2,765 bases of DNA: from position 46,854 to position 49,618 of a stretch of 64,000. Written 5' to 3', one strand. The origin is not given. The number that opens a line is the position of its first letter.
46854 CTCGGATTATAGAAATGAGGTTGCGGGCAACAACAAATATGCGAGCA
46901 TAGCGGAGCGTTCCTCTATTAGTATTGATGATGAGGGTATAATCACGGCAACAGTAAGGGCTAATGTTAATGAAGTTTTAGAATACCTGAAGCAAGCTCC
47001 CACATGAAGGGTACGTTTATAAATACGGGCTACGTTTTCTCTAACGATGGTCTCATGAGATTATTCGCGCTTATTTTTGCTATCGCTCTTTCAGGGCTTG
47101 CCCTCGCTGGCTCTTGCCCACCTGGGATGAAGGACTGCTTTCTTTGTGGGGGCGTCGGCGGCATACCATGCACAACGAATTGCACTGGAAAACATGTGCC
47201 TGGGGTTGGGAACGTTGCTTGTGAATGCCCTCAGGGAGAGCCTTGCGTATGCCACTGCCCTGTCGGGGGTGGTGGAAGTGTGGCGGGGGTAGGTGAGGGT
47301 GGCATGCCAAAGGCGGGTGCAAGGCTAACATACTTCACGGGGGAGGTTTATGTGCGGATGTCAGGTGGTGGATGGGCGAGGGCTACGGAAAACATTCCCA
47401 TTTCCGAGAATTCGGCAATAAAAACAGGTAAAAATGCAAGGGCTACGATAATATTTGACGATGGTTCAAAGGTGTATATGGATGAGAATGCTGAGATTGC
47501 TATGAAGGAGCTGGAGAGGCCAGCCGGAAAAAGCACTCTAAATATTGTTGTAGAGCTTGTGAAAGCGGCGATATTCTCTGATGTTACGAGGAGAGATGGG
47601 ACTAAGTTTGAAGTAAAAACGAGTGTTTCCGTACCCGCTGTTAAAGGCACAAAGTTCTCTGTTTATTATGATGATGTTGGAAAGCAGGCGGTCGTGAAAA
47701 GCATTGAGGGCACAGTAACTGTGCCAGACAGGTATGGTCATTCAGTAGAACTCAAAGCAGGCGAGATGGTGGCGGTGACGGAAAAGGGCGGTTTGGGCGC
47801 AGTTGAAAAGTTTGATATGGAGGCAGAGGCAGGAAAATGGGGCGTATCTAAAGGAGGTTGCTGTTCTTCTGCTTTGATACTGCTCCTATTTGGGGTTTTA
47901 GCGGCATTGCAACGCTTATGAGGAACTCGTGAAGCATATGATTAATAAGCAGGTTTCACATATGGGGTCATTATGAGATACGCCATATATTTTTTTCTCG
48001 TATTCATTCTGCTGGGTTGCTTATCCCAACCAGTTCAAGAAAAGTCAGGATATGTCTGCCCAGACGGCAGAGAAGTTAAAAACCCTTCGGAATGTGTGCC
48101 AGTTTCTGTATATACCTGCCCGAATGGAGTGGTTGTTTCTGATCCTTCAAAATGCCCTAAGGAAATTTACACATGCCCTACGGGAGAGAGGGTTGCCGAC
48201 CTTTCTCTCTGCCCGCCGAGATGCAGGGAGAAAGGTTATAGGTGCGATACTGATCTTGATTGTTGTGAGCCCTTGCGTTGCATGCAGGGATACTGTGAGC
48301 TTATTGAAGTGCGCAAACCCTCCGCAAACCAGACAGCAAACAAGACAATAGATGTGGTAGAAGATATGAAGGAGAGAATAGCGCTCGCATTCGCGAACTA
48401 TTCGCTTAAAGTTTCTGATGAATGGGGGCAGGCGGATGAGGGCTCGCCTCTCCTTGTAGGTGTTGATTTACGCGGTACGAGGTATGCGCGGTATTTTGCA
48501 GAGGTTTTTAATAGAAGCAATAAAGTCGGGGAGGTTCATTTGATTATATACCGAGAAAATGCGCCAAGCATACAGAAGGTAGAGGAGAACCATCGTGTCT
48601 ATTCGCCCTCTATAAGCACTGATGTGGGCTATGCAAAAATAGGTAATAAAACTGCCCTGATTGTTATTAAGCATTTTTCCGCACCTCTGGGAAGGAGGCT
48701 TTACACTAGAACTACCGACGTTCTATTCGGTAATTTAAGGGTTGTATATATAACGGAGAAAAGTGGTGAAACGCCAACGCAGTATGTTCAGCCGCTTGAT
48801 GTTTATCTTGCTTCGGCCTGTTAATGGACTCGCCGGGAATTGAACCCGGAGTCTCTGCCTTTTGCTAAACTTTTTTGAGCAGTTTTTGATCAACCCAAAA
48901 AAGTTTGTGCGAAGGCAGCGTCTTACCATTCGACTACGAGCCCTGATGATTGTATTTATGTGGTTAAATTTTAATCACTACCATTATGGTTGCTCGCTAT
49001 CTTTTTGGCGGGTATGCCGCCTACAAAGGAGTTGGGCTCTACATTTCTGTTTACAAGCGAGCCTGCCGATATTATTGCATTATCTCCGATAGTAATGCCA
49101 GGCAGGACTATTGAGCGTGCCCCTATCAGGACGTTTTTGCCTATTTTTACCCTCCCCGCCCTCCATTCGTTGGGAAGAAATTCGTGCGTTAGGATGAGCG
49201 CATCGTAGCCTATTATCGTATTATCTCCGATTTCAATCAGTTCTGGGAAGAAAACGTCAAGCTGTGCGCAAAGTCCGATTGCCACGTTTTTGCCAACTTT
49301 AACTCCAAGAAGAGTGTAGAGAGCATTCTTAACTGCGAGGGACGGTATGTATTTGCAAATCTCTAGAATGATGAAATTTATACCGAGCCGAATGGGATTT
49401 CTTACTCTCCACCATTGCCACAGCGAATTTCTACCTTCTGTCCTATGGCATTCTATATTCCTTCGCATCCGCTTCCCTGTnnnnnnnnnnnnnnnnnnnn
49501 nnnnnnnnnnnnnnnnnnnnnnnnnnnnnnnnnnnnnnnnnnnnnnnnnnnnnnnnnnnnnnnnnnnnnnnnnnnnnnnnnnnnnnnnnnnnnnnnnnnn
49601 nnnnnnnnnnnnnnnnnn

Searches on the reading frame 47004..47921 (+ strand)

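Call 53: search_protein_families(library=pfam, proteins=[window:47004-47921:+], max_evalue=0.0001)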
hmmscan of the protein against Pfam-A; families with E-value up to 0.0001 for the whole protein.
window:47004-47921:+ (305 aa): 1 family
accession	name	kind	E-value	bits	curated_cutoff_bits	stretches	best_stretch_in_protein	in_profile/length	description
PF04773.18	FecR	-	9.9e-14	52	24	1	138-238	2-96/97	FecR protein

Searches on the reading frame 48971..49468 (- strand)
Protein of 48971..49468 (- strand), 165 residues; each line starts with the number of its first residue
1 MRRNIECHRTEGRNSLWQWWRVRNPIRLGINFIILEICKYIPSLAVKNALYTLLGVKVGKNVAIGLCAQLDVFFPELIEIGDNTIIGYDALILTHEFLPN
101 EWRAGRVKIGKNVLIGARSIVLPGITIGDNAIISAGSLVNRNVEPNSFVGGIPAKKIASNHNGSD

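Call 53: search_protein_families(library=pfam, proteins=[window:48971-49468:-], max_evalue=0.0001)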
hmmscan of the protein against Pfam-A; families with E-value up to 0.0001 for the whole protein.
window:48971-49468:- (165 aa): 2 families
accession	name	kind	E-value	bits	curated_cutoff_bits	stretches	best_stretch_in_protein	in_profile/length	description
PF14602.12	Hexapep_2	-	4.8e-13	49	27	1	107-140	2-33/34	Hexapeptide repeat of succinyl-transferase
PF00132.30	Hexapep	-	5.9e-13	48.3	27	1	107-140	2-35/36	Bacterial transferase hexapeptide (six repeats)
